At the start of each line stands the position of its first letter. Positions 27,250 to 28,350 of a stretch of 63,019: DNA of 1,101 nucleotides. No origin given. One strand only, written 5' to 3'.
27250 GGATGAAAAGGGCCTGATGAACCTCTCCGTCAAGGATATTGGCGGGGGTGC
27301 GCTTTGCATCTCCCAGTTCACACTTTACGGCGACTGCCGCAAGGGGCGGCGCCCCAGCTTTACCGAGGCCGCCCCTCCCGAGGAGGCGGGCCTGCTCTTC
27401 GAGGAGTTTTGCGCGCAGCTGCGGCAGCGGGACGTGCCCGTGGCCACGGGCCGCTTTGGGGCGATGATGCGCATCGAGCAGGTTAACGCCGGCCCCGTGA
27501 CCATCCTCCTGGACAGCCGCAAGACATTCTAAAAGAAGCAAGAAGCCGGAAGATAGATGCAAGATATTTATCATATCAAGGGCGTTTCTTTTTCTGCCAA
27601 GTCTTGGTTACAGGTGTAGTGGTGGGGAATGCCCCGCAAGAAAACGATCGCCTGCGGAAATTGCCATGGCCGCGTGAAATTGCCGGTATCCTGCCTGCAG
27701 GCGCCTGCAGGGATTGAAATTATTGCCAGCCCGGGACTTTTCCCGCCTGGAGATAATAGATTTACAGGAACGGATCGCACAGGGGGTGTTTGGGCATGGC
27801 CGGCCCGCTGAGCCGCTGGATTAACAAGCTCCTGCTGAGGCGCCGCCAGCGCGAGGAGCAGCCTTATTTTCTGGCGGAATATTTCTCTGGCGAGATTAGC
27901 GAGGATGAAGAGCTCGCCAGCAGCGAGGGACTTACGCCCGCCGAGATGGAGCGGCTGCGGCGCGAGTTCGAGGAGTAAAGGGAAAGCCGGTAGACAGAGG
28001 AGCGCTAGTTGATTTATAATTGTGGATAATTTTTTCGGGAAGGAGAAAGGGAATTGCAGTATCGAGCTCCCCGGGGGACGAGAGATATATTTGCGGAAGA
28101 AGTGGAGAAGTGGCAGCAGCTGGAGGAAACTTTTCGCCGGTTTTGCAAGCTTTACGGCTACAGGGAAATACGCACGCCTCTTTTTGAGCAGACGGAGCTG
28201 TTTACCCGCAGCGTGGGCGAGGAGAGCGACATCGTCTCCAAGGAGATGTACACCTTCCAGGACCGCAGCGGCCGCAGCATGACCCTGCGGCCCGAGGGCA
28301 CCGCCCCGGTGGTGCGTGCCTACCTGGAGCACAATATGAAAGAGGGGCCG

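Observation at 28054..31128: hisS has no stop codon and reads in frame into aspS: a HisRS-AspRS fusion ORF of 1024 codons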

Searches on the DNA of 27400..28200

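Call 9: search_rna_families(source=window, start=27400, end=28200, threshold=evalue, max_evalue=1)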
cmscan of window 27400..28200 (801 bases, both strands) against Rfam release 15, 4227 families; matches with E-value up to 1: 0.
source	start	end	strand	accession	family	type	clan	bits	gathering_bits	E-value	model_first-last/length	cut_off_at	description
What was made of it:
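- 27991..28020 (+): Promoter-like site (TAGACA, 18 nt spacer, TATAAT; 11 of 12 matches) just upstream of the fusion gene. There is no T-box leader. The Rfam scan of 27400-28200 at E<=1 found nothing (call 9).
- On T-box-regulated hisS-aspS operon: No Rfam hit in 27400-28200 at E<=1 (call 9).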
